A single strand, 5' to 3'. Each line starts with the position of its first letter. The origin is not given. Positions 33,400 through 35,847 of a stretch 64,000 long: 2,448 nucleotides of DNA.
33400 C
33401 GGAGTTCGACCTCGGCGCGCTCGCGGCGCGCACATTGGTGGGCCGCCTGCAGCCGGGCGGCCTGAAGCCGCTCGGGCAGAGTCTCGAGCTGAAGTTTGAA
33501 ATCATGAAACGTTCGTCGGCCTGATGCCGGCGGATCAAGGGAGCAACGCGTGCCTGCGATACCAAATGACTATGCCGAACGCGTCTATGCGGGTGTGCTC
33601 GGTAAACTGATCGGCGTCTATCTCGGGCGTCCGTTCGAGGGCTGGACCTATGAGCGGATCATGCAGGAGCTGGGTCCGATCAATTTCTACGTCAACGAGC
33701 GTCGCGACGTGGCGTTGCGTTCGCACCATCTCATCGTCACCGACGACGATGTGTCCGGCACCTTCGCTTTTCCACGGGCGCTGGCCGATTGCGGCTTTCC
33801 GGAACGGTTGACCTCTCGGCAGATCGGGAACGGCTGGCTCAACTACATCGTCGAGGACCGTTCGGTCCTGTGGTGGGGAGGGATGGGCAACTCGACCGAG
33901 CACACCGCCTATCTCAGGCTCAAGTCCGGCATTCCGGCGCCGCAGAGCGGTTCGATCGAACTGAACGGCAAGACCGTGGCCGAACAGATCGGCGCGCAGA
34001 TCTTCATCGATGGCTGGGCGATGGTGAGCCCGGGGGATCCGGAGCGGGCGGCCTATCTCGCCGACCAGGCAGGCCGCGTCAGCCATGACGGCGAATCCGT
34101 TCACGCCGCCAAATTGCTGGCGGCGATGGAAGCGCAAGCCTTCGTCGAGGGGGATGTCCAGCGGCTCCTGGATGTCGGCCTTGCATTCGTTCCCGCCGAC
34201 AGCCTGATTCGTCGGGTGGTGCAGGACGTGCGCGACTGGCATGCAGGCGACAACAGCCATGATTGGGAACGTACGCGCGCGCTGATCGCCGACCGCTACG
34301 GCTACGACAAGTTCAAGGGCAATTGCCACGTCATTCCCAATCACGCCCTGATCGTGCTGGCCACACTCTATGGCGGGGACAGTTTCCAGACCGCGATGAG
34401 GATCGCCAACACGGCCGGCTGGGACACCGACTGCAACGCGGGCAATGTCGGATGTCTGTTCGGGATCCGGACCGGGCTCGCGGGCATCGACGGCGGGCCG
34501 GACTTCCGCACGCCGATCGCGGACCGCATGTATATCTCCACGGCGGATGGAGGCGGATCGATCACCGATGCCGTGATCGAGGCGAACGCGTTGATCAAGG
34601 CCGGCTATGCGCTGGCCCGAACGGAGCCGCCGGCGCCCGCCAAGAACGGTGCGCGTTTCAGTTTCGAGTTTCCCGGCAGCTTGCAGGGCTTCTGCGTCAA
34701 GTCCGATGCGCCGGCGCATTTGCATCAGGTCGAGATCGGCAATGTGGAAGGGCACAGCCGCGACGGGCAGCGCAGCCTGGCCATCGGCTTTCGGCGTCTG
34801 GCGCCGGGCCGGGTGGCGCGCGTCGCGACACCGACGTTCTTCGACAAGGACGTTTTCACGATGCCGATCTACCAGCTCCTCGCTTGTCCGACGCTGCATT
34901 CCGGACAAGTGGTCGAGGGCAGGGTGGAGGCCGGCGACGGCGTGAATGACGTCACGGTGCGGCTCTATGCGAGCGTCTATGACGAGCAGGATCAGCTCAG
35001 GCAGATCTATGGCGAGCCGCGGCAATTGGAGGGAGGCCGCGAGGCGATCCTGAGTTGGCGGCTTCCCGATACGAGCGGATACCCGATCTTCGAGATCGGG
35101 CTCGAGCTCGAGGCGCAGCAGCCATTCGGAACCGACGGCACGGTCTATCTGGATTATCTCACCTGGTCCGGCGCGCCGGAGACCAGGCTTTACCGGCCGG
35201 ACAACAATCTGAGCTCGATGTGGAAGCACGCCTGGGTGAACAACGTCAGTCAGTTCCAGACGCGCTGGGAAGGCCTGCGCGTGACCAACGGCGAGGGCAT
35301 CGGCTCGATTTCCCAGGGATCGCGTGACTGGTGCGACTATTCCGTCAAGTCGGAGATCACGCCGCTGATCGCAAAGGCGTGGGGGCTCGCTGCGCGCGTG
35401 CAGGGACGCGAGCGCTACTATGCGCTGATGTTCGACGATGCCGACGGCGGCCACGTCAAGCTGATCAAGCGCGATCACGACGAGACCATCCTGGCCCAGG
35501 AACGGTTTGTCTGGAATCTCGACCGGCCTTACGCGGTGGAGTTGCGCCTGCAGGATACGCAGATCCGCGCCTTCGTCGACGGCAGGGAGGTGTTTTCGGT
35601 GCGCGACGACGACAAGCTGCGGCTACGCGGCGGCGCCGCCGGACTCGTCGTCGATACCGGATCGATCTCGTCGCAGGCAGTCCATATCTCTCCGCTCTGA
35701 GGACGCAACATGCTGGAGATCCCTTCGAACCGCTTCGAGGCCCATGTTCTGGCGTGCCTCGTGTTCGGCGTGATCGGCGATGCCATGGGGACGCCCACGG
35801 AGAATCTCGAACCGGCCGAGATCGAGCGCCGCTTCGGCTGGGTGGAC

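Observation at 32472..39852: Candidate undescribed catabolic system: two ARH-fold hydrolases, xylose-isomerase-like TIM barrel, Gfo/Idh/MocA oxidoreductase and SDR under LacI control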

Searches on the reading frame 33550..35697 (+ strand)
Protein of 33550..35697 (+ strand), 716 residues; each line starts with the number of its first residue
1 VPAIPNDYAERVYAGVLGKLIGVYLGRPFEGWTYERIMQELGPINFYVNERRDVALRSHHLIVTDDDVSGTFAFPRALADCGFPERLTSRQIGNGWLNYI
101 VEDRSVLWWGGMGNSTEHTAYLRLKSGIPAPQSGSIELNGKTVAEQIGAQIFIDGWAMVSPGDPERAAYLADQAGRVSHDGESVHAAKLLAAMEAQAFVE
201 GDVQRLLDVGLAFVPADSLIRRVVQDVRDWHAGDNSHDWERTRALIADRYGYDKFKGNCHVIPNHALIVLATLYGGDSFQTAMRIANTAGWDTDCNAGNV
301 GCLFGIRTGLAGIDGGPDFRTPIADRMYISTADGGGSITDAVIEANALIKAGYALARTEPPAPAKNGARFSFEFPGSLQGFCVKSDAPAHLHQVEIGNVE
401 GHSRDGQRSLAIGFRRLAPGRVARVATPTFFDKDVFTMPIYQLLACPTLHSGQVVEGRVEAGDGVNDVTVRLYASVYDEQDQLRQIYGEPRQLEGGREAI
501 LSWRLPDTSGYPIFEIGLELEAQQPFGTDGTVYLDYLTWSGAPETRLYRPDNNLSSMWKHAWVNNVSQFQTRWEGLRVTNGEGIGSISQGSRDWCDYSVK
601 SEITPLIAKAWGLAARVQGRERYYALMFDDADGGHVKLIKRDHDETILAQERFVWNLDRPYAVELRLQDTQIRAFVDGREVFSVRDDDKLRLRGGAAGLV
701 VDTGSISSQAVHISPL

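Call 4: search_protein_families(library=pfam, proteins=[window:33550-35697:+], max_evalue=0.01)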
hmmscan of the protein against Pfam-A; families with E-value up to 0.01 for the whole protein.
window:33550-35697:+ (716 aa): 1 family
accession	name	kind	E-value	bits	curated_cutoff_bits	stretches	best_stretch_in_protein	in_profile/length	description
PF03747.19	ADP_ribosyl_GH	-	1.3e-53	183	26.2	1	15-314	2-285/287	ADP-ribosylglycohydrolase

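Call 5: search_protein_families(library=ncbifam, proteins=[window:33550-35697:+], max_evalue=0.01)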
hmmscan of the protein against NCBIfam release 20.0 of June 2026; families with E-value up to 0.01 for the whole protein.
window:33550-35697:+ (716 aa): 0 families

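Call 8: find_homologous_proteins(query=window:33550-35697:+)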
Query window:33550-35697:+ (716 aa): 7901 proteins with E <= 0.001 among 8000 candidates; the best 120 are listed.
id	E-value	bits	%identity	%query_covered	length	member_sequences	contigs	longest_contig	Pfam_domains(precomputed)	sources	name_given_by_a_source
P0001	0.0e+0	1667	100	100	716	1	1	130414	PF03747.20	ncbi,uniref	ncbi:ADP-ribosylglycohydrolase family protein [Bradyrhizobium sp.]|uniref:ADP-ribosylglycohydrolase 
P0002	0.0e+0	1454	86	100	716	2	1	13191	PF03747.20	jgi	jgi:ADP-ribosylglycohydrolase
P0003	0.0e+0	1447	85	100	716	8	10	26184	PF03747.20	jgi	jgi:ADP-ribosylglycohydrolase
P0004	0.0e+0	1445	85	100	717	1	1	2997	PF03747.20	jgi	jgi:ADP-ribosylglycohydrolase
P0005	0.0e+0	1439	85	100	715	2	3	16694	PF03747.20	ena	-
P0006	0.0e+0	1438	84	100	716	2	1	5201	PF03747.20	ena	-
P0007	0.0e+0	1438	84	100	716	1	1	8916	PF03747.20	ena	-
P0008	0.0e+0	1432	85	100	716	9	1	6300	PF03747.20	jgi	jgi:ADP-ribosylglycohydrolase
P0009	0.0e+0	1428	84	100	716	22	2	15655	PF03747.20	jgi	jgi:ADP-ribosylglycohydrolase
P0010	0.0e+0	1428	84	100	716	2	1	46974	PF03747.20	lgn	-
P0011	0.0e+0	1427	84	100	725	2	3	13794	PF03747.20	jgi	jgi:ADP-ribosylglycohydrolase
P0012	0.0e+0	1426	84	100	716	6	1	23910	PF03747.20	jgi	jgi:ADP-ribosylglycohydrolase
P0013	0.0e+0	1425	84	100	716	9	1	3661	PF03747.20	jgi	jgi:ADP-ribosylglycohydrolase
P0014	0.0e+0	1422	84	100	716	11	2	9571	PF03747.20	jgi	jgi:ADP-ribosylglycohydrolase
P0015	0.0e+0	1421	84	100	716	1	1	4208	PF03747.20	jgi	jgi:ADP-ribosylglycohydrolase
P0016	0.0e+0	1416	83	100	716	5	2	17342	PF03747.20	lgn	-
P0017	0.0e+0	1416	84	100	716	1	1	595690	PF03747.20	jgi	jgi:ADP-ribosylglycohydrolase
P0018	0.0e+0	1413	83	100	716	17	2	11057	PF03747.20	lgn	-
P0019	0.0e+0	1409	82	100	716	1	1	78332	PF03747.20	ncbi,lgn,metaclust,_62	metaclust:\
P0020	0.0e+0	1404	83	100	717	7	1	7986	PF03747.20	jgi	jgi:ADP-ribosylglycohydrolase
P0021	0.0e+0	1403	83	100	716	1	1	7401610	PF03747.20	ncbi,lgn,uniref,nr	ncbi:ADP-ribosylglycohydrolase family protein [Bradyrhizobium genosp. L]|uniref:ADP-ribosylglycohydr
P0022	0.0e+0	1402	83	100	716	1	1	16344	PF03747.20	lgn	-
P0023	0.0e+0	1400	83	100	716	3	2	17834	PF03747.20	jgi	jgi:ADP-ribosylglycohydrolase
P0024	0.0e+0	1398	83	100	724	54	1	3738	PF03747.20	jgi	-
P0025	0.0e+0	1398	83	100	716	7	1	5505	PF03747.20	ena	-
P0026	0.0e+0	1397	83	100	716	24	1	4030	PF03747.20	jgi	jgi:ADP-ribosylglycohydrolase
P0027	0.0e+0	1397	82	100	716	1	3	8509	PF03747.20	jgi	jgi:ADP-ribosylglycohydrolase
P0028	0.0e+0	1396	83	100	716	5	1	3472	PF03747.20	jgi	jgi:ADP-ribosylglycohydrolase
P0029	0.0e+0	1384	83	100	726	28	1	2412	PF03747.20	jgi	jgi:ADP-ribosylglycohydrolase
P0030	0.0e+0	1378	81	100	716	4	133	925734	PF03747.20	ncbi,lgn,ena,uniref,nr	ncbi:ADP-ribosylglycohydrolase family protein [uncultured Bradyrhizobium sp.]|uniref:ADP-ribosylglyc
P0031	0.0e+0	1350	80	100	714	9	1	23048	PF03747.20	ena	-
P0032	0.0e+0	1344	80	100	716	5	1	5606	PF03747.20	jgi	jgi:ADP-ribosylglycohydrolase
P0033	0.0e+0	1343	80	100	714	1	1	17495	PF03747.20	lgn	-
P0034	0.0e+0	1338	78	100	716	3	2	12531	PF03747.20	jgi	jgi:ADP-ribosylglycohydrolase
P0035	0.0e+0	1336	80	100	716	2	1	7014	PF03747.20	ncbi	-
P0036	0.0e+0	1335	80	100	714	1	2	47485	PF03747.20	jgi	jgi:ADP-ribosylglycohydrolase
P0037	0.0e+0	1335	79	100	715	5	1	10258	PF03747.20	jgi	jgi:ADP-ribosylglycohydrolase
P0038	0.0e+0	1334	79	100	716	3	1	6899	PF03747.20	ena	-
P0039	0.0e+0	1333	79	100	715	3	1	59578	PF03747.20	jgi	jgi:ADP-ribosylglycohydrolase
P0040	0.0e+0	1332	79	100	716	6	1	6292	PF03747.20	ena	-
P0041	0.0e+0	1332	78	100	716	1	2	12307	PF03747.20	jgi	jgi:ADP-ribosylglycohydrolase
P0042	0.0e+0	1330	79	100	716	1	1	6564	PF03747.20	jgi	jgi:ADP-ribosylglycohydrolase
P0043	0.0e+0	1329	78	100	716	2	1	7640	PF03747.20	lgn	-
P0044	0.0e+0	1328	78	100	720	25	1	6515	PF03747.20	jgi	-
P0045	0.0e+0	1324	78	100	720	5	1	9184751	PF03747.20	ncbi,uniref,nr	ncbi:ADP-ribosylglycohydrolase family protein [Bradyrhizobium erythrophlei]|uniref:ADP-ribosylglycoh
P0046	0.0e+0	1324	78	100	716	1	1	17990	PF03747.20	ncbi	-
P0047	0.0e+0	1322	78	100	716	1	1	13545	PF03747.20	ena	-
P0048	0.0e+0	1321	78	100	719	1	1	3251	PF03747.20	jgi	jgi:ADP-ribosylglycohydrolase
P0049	0.0e+0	1321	78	100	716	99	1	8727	PF03747.20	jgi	jgi:ADP-ribosylglycohydrolase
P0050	0.0e+0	1318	77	100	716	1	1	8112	PF03747.20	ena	-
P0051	0.0e+0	1317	77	100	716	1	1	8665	PF03747.20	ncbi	ncbi:MAG TPA: ADP-ribosylglycohydrolase family protein [Bradyrhizobium sp.]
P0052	0.0e+0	1317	79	100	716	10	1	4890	PF03747.20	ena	-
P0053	0.0e+0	1316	79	100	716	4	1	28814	PF03747.20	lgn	-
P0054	0.0e+0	1315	79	100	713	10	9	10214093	PF03747.20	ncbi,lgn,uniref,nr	ncbi:ADP-ribosylglycohydrolase [Bradyrhizobium japonicum USDA 38]|uniref:ADP-ribosylglycohydrolase f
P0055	0.0e+0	1314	78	100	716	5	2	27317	PF03747.20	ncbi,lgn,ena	-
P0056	0.0e+0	1314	78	100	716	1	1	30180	PF03747.20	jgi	jgi:ADP-ribosylglycohydrolase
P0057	0.0e+0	1313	78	100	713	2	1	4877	PF03747.20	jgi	jgi:ADP-ribosylglycohydrolase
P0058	0.0e+0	1313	80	100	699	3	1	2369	PF03747.20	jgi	jgi:ADP-ribosylglycohydrolase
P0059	0.0e+0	1311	78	100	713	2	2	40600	PF03747.20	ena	-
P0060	0.0e+0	1309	78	100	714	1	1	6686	PF03747.20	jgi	jgi:ADP-ribosylglycohydrolase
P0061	0.0e+0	1308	78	100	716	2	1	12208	PF03747.20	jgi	jgi:ADP-ribosylglycohydrolase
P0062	0.0e+0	1303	79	100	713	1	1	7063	PF03747.20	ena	-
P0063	0.0e+0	1301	77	100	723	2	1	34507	PF03747.20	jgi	jgi:ADP-ribosylglycohydrolase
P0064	0.0e+0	1300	77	100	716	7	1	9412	PF03747.20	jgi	jgi:ADP-ribosylglycohydrolase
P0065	0.0e+0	1297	77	100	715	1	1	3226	PF03747.20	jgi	jgi:ADP-ribosylglycohydrolase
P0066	0.0e+0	1295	76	100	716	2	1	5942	PF03747.20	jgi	jgi:hypothetical protein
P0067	0.0e+0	1292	76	100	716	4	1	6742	PF03747.20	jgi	jgi:ADP-ribosylglycohydrolase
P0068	0.0e+0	1292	77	100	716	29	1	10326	PF03747.20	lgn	-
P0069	0.0e+0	1287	77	100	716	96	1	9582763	PF03747.20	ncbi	ncbi:ADP-ribosylglycohydrolase [Bradyrhizobium japonicum]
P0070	0.0e+0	1286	76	100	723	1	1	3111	PF03747.20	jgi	jgi:ADP-ribosylglycohydrolase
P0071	0.0e+0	1279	76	100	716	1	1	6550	PF03747.20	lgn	-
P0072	0.0e+0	1279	76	100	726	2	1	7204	PF03747.20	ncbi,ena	-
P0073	0.0e+0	1276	77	100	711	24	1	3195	PF03747.20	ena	-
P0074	0.0e+0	1276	76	100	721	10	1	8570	PF03747.20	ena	-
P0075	0.0e+0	1269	75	100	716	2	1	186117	PF03747.20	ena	-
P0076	0.0e+0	1268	76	100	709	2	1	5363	PF03747.20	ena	-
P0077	0.0e+0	1265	79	95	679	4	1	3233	PF03747.20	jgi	jgi:hypothetical protein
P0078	0.0e+0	1257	74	100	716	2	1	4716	PF03747.20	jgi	jgi:ADP-ribosylglycohydrolase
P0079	0.0e+0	1217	73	100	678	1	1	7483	PF03747.20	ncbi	-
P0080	0.0e+0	1214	73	100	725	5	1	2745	PF03747.20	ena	-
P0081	0.0e+0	1211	73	100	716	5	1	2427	PF03747.20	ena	-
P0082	0.0e+0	1211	72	100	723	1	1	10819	PF03747.20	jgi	jgi:ADP-ribosylglycohydrolase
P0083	0.0e+0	1205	72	100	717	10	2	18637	PF03747.20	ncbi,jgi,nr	ncbi:MAG: ADP-ribosylation/crystallin [Tardiphaga sp.]|jgi:ADP-ribosylglycohydrolase|nr:ADP-ribosyla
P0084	0.0e+0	1200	72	100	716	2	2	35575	PF03747.20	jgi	-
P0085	0.0e+0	1199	72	99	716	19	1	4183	PF03747.20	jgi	jgi:ADP-ribosylglycohydrolase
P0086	0.0e+0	1196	73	99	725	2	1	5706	PF03747.20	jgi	jgi:ADP-ribosylglycohydrolase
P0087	0.0e+0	1195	71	100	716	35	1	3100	PF03747.20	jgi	jgi:ADP-ribosylglycohydrolase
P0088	0.0e+0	1194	72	100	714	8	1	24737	PF03747.20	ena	-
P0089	0.0e+0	1189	85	83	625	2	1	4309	PF03747.20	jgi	jgi:ADP-ribosylglycohydrolase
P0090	0.0e+0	1186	72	100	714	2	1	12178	PF03747.20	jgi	jgi:ADP-ribosylglycohydrolase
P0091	0.0e+0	1183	72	100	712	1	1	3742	PF03747.20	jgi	jgi:ADP-ribosylglycohydrolase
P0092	0.0e+0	1181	72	100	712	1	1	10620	PF03747.20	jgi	jgi:ADP-ribosylglycohydrolase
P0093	0.0e+0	1180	71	100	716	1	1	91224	PF03747.20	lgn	-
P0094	0.0e+0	1174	71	100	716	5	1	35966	PF03747.20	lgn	-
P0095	0.0e+0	1168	69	100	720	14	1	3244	PF03747.20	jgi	jgi:ADP-ribosylglycohydrolase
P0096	0.0e+0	1168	71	100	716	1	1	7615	PF03747.20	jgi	jgi:ADP-ribosylglycohydrolase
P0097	0.0e+0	1163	69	100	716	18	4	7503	PF03747.20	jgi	jgi:ADP-ribosylglycohydrolase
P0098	0.0e+0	1161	68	100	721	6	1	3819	PF03747.20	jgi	jgi:ADP-ribosylglycohydrolase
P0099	0.0e+0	1154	69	100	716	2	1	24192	PF03747.20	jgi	jgi:ADP-ribosylglycohydrolase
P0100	0.0e+0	1152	69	100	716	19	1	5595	PF03747.20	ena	-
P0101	0.0e+0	1151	69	99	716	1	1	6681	PF03747.20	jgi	jgi:ADP-ribosylglycohydrolase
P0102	0.0e+0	1151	69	100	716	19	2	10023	PF03747.20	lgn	-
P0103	0.0e+0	1149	68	100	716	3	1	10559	PF03747.20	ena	-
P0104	0.0e+0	1146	74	93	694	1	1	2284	PF03747.20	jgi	jgi:ADP-ribosylglycohydrolase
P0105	0.0e+0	1135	68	100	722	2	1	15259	PF03747.20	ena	-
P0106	0.0e+0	1135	69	99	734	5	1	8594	PF03747.20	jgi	jgi:ADP-ribosylglycohydrolase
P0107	0.0e+0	1129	68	100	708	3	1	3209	PF03747.20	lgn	-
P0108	0.0e+0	1129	68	100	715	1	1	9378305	PF03747.20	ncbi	-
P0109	0.0e+0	1125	68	100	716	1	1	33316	PF03747.20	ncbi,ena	-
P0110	0.0e+0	1125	68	100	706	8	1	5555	PF03747.20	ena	-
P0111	0.0e+0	1122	68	100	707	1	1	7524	PF03747.20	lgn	-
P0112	0.0e+0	1118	67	100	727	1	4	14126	PF03747.20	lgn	-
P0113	0.0e+0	1110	66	100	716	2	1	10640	PF03747.20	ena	-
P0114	0.0e+0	1109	67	100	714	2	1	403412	PF03747.20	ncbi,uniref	ncbi:ADP-ribosylglycohydrolase [Bradyrhizobium sp. S3.3.6]|uniref:ADP-ribosylglycohydrolase family p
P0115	0.0e+0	1106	67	100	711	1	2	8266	PF03747.20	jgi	jgi:ADP-ribosylglycohydrolase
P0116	0.0e+0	1099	66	100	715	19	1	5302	PF03747.20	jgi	jgi:ADP-ribosylglycohydrolase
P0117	0.0e+0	1098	67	100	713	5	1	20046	PF03747.20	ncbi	ncbi:MAG TPA: ADP-ribosylglycohydrolase family protein [Reyranella sp.]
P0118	0.0e+0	1097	66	100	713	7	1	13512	PF03747.20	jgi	jgi:ADP-ribosylglycohydrolase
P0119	0.0e+0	1093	70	95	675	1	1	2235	PF03747.20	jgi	jgi:hypothetical protein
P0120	0.0e+0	1031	63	100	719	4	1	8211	PF03747.20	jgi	-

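Call 12: search_solved_structures(query=window:33550-35697:+, max_evalue=0.01)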
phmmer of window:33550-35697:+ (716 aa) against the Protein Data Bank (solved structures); distinct sequences matched with E-value up to 0.01: 0.

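Call 22: find_related_loci(query=A1, collection=genome_contigs, flank=10000)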
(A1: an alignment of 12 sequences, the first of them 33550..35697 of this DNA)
Query A1 (716 aa) in genome_contigs; peptide patterns used: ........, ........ (x = any residue, [..] = any of these).
599 stretches matched a pattern (row limit reached: there are more); 517 encode a relative of the query (tblastn E <= 1e-3); the best 80 are kept; 80 distinct loci.
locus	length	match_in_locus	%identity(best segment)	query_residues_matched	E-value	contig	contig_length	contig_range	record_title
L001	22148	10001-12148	81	1-716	0e+0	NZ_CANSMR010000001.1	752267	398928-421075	MAG: uncultured Bradyrhizobium sp. isolate SRR15633984_bin.32_metawrap_v1.3_MAG NODE.1_length_752267_cov_16_427922, whol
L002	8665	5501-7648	77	1-716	0e+0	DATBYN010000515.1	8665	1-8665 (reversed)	MAG TPA_asm: Bradyrhizobium sp. isolate SMAG_U7594 k141_2637915, whole genome shotgun sequence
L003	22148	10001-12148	77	1-716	0e+0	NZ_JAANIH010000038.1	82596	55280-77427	Bradyrhizobium campsiandrae strain INPA 394B NODE_38_length_82596_cov_13.392487, whole genome shotgun sequence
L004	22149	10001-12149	84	1-716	0e+0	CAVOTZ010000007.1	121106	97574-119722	MAG: uncultured Alphaproteobacteria bacterium isolate MFD00082.bin.2.107 genome assembly, contig: contig_13431, whole ge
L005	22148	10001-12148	77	1-716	0e+0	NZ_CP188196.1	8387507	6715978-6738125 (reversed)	Bradyrhizobium genosp. A strain BDV5028 chromosome, complete genome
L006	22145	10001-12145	78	1-715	0e+0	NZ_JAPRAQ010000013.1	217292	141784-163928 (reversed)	Bradyrhizobium sp. Arg816 NODE_13_length_217292_cov_44.674708, whole genome shotgun sequence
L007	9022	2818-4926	68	4-716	0e+0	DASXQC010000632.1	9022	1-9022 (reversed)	MAG TPA_asm: Reyranella sp. isolate SMAG_U5424 k141_6632666, whole genome shotgun sequence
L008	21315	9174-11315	68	3-716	0e+0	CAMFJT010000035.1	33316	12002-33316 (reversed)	MAG: uncultured Rhodospirillales bacterium isolate SRR12456169_bin.25_metaWRAP_v1.3_MAG genome assembly, contig: ERZ1228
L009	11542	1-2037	63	40-715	0e+0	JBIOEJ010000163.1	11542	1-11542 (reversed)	MAG: Hyphomicrobiales bacterium isolate GcC5-15 k141_730889_length_11542_cov_65.0000, whole genome shotgun sequence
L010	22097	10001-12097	54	3-715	0e+0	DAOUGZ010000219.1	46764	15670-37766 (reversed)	MAG TPA_asm: Anaerolineae bacterium isolate R89_281 k165_1652207, whole genome shotgun sequence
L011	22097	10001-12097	54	4-715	0e+0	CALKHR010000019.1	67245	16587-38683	MAG TPA_asm: uncultured Roseiflexaceae bacterium isolate SRR5251193_bin.39_CONCOCT_v1.1_MAG genome assembly, contig: ERZ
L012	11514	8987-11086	54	3-715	0e+0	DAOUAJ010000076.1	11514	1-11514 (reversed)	MAG TPA_asm: Anaerolineae bacterium isolate H63_643 k137_120237, whole genome shotgun sequence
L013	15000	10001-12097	54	4-716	0e+0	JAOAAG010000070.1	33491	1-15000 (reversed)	MAG: Anaerolineae bacterium isolate SKW140 k141_1230889, whole genome shotgun sequence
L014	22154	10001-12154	53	3-716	0e+0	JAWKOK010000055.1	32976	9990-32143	MAG: Caldilineaceae bacterium isolate ABC1.150 ABC1.150.fa-55, whole genome shotgun sequence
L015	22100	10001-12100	52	3-716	0e+0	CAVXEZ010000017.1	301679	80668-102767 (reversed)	MAG: uncultured Chloroflexia bacterium isolate MFD02416.bin.1.282 genome assembly, contig: contig_44861, whole genome sh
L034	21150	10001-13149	52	7-715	0e+0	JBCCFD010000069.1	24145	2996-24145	MAG: Chloroflexota bacterium isolate P01_B01_bin.122 k141_1835624_length_24145_cov_13.0000, whole genome shotgun sequenc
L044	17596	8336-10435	50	4-716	0e+0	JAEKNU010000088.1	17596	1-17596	MAG: Chloroflexota bacterium isolate bin_128 NODE_1989_length_17596_cov_25.510417, whole genome shotgun sequence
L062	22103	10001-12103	51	3-716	0e+0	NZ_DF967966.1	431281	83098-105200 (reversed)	Anaerolinea thermolimosa strain IMO-1, whole genome shotgun sequence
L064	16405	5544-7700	50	3-716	0e+0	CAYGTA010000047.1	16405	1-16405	MAG TPA_asm: uncultured bacterium isolate ERP117304_co3_184 genome assembly, contig: NODE_4992_length_16405_cov_12.08831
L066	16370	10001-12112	50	1-716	0e+0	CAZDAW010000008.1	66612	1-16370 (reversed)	MAG TPA_asm: uncultured Anaerolineaceae bacterium isolate SRP167436_co1_201 genome assembly, contig: NODE_446_length_666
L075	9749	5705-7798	50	4-716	0e+0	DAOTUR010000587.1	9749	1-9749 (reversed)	MAG TPA_asm: Anaerolineae bacterium isolate F20_76 k119_4236597, whole genome shotgun sequence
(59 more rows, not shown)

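Call 30: find_encoding_contigs(protein=P0017, flank=10000, max_places=2)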
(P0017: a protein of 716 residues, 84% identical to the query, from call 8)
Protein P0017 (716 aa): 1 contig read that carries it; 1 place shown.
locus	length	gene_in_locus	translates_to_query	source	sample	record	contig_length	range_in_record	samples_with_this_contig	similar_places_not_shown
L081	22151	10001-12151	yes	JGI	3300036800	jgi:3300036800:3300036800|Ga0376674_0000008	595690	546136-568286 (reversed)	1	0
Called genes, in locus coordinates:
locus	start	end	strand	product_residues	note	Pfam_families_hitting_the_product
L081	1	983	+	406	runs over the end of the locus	PF02771:Acyl-CoA_dh_N (weak), PF08028:Acyl-CoA_dh_2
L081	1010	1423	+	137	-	PF01042:Ribonuc_L-PSP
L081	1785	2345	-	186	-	PF00106:adh_short (weak)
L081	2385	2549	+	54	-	-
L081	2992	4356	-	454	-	PF00083:Sugar_tr, PF07690:MFS_1, PF06779:MFS_4, PF12832:MFS_1_like (faint), PF07690:MFS_1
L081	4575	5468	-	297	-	PF00753:Lactamase_B, PF12706:Lactamase_B_2 (weak), PF23023:Anti-Pycsar_Apyc1 (weak)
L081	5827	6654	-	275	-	PF00528:BPD_transp_1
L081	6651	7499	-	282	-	PF00528:BPD_transp_1 (weak)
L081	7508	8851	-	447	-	PF01547:SBP_bac_1, PF13416:SBP_bac_8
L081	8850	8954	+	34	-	-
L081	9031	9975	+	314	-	PF00532:Peripla_BP_1, PF13407:Peripla_BP_4, PF13377:Peripla_BP_3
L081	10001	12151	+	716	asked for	PF03747:ADP_ribosyl_GH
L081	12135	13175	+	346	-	PF03747:ADP_ribosyl_GH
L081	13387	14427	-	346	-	PF00795:CN_hydrolase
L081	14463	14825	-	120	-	PF09723:Zn_ribbon_8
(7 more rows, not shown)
